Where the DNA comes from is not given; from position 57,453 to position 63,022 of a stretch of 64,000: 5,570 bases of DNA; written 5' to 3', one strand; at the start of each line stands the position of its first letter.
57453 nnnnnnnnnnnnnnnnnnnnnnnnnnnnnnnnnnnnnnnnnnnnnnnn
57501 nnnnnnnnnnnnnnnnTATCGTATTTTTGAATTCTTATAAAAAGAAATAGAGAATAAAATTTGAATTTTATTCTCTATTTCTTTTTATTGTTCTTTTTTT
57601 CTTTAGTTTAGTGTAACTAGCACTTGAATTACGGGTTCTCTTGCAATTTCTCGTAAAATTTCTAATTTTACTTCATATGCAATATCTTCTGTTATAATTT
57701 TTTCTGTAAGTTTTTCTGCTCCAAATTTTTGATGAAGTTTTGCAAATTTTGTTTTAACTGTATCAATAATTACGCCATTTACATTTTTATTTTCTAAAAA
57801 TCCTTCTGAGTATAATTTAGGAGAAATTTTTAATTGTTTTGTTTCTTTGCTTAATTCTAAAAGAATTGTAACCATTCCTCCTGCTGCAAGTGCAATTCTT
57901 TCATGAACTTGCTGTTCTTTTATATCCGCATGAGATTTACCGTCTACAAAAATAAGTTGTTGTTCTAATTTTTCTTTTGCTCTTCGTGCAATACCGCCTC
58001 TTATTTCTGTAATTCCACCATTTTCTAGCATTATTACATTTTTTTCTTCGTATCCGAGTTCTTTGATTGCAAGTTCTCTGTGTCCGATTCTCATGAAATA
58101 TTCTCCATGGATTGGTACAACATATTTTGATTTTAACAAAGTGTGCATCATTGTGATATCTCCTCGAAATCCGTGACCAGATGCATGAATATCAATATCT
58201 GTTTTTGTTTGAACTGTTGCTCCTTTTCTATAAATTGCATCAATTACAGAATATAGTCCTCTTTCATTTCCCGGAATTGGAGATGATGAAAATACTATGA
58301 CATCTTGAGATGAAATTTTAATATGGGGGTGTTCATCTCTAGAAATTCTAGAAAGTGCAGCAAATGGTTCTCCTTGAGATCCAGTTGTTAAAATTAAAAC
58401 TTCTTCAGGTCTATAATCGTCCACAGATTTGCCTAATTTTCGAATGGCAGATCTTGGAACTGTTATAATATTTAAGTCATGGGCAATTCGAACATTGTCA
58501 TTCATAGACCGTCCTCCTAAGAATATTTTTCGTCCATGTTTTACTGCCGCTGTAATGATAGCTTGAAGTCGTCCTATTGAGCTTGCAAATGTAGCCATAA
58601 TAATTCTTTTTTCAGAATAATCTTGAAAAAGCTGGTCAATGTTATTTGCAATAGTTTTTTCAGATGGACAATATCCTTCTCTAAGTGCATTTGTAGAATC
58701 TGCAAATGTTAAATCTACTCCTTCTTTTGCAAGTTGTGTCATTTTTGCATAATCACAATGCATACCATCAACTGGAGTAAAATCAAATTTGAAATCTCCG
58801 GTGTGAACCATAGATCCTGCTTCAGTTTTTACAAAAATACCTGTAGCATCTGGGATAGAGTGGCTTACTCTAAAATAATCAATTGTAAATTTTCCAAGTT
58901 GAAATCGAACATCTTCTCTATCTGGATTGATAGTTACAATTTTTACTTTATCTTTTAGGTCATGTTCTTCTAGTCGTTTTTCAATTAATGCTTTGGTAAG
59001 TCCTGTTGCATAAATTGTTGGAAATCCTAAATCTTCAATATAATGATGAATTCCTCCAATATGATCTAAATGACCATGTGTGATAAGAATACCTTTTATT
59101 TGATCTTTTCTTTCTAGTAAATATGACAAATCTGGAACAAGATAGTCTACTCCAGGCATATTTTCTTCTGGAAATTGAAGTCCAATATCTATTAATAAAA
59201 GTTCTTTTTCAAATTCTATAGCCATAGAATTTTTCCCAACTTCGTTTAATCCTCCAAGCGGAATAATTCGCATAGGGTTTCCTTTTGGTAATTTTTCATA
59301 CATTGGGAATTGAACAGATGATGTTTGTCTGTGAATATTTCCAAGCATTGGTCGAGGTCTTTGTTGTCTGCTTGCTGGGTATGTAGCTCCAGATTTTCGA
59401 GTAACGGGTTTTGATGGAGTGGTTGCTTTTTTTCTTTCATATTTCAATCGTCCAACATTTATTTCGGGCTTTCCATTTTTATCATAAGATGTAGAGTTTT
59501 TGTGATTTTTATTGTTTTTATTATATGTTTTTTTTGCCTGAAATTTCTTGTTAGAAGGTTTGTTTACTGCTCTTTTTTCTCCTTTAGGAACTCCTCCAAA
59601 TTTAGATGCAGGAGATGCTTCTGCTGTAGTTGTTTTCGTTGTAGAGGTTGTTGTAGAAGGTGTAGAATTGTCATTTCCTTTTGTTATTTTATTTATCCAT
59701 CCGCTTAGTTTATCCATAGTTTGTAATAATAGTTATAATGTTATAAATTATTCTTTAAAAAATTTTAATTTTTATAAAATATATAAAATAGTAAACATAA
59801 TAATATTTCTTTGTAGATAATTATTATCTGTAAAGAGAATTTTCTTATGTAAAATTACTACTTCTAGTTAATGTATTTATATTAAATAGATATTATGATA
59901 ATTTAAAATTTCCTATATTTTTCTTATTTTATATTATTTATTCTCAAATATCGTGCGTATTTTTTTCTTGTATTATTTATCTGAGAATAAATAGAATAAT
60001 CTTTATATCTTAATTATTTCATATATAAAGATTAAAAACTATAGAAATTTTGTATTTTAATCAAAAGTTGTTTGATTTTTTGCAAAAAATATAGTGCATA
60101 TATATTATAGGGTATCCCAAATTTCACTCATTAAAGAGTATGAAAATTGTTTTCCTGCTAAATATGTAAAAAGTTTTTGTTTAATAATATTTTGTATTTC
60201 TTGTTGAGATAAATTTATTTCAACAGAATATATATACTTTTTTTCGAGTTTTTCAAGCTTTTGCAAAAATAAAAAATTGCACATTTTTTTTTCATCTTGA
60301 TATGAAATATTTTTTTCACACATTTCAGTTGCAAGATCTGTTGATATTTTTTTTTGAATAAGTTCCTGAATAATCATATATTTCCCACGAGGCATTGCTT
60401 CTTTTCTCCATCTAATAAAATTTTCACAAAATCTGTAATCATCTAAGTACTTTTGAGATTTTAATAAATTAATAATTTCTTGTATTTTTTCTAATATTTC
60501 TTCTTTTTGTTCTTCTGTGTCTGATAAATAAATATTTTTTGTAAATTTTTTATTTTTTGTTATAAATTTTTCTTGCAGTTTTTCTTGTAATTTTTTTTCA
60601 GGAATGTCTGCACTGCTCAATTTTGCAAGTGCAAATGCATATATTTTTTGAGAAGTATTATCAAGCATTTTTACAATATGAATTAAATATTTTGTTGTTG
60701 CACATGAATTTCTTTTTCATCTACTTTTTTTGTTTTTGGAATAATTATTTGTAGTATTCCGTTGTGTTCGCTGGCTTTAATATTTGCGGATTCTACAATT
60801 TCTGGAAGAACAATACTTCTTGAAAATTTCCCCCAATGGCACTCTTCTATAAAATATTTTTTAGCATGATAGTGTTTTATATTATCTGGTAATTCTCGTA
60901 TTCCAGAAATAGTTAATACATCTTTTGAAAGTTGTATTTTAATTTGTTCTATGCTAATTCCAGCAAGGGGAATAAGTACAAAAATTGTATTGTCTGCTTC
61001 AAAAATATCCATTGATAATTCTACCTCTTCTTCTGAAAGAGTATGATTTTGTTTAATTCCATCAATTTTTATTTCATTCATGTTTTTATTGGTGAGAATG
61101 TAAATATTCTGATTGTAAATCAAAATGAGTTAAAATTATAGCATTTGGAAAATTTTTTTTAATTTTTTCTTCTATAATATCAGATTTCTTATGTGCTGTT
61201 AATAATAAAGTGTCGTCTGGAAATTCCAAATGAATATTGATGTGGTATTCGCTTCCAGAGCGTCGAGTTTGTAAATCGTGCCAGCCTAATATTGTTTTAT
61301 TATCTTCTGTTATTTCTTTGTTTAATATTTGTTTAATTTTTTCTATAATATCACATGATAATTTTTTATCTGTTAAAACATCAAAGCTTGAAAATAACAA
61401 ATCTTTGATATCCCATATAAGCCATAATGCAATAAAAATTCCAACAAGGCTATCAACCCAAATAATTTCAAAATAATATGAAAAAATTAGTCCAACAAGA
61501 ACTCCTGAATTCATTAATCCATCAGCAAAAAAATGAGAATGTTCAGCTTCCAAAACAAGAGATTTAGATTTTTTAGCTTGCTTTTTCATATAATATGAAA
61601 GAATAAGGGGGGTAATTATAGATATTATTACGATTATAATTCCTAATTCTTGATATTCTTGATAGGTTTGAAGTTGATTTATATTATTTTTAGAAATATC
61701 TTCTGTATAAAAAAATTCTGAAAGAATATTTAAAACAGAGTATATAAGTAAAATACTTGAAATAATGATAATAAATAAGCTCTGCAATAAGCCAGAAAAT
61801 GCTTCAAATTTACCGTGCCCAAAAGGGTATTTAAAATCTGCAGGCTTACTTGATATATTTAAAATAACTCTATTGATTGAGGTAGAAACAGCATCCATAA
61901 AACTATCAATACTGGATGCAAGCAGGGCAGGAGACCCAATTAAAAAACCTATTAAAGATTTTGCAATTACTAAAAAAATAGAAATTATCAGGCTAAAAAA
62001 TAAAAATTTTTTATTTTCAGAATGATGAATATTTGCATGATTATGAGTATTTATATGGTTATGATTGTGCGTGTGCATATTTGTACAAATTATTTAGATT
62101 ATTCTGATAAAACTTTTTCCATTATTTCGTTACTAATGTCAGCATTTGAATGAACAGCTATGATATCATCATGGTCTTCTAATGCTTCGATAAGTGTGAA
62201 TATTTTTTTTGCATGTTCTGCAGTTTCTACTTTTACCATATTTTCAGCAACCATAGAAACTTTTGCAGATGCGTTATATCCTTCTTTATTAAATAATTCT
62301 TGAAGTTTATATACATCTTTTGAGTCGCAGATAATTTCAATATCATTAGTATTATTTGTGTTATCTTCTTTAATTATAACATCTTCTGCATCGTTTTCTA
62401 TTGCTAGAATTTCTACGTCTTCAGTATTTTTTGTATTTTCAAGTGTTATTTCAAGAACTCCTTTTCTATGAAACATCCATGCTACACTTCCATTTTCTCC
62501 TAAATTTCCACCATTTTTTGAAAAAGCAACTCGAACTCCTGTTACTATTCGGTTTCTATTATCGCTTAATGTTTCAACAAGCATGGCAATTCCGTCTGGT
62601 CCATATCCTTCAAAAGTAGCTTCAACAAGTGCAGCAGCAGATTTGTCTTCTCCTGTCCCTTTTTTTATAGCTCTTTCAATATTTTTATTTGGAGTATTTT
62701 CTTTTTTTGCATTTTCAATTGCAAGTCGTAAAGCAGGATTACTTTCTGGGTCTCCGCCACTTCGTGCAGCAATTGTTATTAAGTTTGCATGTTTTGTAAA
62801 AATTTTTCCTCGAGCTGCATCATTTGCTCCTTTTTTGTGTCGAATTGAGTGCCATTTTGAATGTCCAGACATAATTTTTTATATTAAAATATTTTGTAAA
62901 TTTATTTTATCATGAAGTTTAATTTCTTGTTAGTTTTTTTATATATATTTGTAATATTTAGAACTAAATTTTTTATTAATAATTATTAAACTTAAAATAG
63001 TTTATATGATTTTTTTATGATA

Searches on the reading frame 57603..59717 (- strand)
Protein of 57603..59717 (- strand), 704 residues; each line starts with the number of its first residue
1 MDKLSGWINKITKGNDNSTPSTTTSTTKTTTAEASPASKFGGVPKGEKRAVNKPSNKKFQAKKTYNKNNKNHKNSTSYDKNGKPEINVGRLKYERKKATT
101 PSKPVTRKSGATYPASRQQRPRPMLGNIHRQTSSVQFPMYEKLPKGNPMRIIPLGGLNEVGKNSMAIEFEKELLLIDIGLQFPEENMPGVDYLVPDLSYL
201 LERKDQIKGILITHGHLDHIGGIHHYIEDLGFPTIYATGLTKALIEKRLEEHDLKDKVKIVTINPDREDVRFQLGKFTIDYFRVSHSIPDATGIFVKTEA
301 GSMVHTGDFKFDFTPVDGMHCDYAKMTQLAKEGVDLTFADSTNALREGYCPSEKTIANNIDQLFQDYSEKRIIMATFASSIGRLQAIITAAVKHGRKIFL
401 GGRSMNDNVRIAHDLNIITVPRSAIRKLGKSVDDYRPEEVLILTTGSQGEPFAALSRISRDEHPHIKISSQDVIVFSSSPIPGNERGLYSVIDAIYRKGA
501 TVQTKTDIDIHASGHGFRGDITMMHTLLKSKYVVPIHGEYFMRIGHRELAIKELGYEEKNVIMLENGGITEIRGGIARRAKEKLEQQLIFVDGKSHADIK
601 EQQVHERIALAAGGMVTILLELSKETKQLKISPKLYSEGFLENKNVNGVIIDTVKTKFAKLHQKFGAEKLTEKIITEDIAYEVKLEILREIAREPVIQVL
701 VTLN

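Call 27: search_protein_families(library=pfam, proteins=[window:57603-59717:-], max_evalue=0.001)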
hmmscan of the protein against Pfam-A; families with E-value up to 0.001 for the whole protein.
window:57603-59717:- (704 aa): 5 families
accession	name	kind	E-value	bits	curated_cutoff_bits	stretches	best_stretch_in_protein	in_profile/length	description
PF22505.1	RNase_J_b_CASP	-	6.4e-43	146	27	1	369-494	1-125/126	Ribonuclease J, beta-CASP domain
PF00753.33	Lactamase_B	-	1.7e-12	48.2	22.7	1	160-311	4-152/196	Metallo-beta-lactamase superfamily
PF12706.13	Lactamase_B_2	-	2e-11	44.3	27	1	202-310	24-144/200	Beta-lactamase superfamily domain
PF17770.6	RNase_J_C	-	6e-11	43.7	23.8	1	604-702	2-100/102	Ribonuclease J C-terminal domain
PF07521.17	RMMBL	-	4.2e-07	30.3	21.6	1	510-559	11-58/63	Zn-dependent metallo-hydrolase RNA specificity domain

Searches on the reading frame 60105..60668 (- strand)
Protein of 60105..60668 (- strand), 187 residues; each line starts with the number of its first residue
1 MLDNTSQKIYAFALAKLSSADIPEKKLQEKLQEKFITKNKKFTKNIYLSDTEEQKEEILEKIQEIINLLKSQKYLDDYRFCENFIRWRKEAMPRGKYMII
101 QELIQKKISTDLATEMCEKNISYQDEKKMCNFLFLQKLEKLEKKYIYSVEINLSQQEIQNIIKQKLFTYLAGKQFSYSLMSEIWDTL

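Call 27: search_protein_families(library=pfam, proteins=[window:60105-60668:-], max_evalue=0.001)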
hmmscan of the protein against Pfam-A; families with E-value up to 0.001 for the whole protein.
window:60105-60668:- (187 aa): 1 family
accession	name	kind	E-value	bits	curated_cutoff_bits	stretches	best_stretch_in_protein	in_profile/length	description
PF02631.22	RecX_HTH2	-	1.8e-08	34.9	26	1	76-115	1-40/42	RecX, second three-helix domain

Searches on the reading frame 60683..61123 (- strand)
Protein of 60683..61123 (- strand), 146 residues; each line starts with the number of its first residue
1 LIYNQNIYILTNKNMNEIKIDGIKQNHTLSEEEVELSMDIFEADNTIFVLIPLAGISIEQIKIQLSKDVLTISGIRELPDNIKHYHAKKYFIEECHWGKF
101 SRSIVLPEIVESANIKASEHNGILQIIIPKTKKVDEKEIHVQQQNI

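Call 27: search_protein_families(library=pfam, proteins=[window:60683-61123:-], max_evalue=0.001)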
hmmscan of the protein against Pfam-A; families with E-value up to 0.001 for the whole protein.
window:60683-61123:- (146 aa): 1 family
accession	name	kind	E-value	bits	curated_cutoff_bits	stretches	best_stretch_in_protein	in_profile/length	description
PF00011.27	HSP20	-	4.7e-17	62.4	20.8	1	40-142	2-100/102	Hsp20/alpha crystallin family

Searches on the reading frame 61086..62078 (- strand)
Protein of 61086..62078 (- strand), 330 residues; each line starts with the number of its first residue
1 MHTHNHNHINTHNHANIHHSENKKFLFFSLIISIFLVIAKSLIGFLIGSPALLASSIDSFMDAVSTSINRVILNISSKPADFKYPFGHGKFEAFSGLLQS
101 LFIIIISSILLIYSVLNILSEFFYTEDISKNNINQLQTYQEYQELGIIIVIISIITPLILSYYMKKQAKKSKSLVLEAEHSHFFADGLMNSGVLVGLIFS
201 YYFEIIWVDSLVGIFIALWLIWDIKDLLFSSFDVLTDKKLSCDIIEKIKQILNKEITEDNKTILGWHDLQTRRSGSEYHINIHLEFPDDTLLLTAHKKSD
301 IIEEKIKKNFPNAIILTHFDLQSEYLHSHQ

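Call 27: search_protein_families(library=pfam, proteins=[window:61086-62078:-], max_evalue=0.001)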
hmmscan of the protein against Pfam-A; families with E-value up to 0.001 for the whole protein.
window:61086-62078:- (330 aa): 2 families
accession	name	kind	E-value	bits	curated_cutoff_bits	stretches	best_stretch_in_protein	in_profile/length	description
PF01545.26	Cation_efflux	-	1e-32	114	26.6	1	26-235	1-197/198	Cation efflux family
PF16916.11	ZT_dimer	-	2e-13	50.6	26.7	1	246-320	7-76/78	Dimerisation domain of Zinc Transporter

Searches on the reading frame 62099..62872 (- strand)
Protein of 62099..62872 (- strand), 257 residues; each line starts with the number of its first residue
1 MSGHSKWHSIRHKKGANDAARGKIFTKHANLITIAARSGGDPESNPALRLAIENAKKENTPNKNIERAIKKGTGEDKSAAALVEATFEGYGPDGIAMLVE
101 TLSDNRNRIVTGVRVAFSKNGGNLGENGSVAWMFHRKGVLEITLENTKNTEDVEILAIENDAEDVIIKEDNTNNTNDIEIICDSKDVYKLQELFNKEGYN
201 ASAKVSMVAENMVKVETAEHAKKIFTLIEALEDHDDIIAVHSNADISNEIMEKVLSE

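Call 27: search_protein_families(library=pfam, proteins=[window:62099-62872:-], max_evalue=0.001)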
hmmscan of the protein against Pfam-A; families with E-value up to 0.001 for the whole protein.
window:62099-62872:- (257 aa): 2 families
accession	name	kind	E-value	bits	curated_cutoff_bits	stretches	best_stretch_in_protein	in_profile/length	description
PF01709.26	Transcrip_reg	-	8.9e-47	159.2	27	1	84-244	3-160/160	TACO1/YebC second and third domain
PF20772.2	TACO1_YebC_N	-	8.3e-32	109.9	36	1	5-75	1-73/73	TACO1/YebC protein N-terminal domain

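Call 53: find_encoding_contigs(protein=window:62099-62872:-, flank=10000, max_places=1)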
Protein window:62099-62872:- (257 aa): 2 contigs read that carry it; 1 place shown.
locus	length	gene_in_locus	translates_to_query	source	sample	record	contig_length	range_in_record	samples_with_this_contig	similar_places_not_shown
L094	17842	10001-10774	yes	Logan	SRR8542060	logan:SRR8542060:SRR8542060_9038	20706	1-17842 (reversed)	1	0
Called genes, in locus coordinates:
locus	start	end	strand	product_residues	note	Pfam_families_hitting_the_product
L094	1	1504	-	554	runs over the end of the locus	PF01817:CM_2, PF04715:, PF00425:Chorismate_bind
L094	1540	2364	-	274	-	PF01488:Shikimate_DH (faint), PF02826:2-Hacid_dh_C (weak), PF03807:F420_oxidored, PF14748:P5CR_dimer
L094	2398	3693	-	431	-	PF00171:Aldedh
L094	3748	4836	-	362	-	PF13795:HupE_UreJ_2, PF04955:HupE_UreJ (weak)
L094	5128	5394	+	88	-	PF01649:Ribosomal_S20p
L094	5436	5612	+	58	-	PF00584:SecE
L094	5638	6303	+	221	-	PF02357:NusG, PF00467:KOW (weak)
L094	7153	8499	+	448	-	PF07690:MFS_1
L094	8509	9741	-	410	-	PF13727:CoA_binding_3 (weak), PF02397:Bac_transf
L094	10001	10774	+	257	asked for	PF20772:TACO1_YebC_N, PF01709:Transcrip_reg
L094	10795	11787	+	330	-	PF01545:Cation_efflux, PF16916:ZT_dimer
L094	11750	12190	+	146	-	PF00011:HSP20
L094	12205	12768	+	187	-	PF02631:RecX_HTH2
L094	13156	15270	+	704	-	PF00753:Lactamase_B, PF23023:Anti-Pycsar_Apyc1 (weak), PF12706:Lactamase_B_2, PF22505:RNase_J_b_CASP, PF07521:RMMBL (weak), PF17770:RNase_J_C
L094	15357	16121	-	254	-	PF00005:ABC_tran, PF02463:SMC_N (weak), PF13304:AAA_21 (faint)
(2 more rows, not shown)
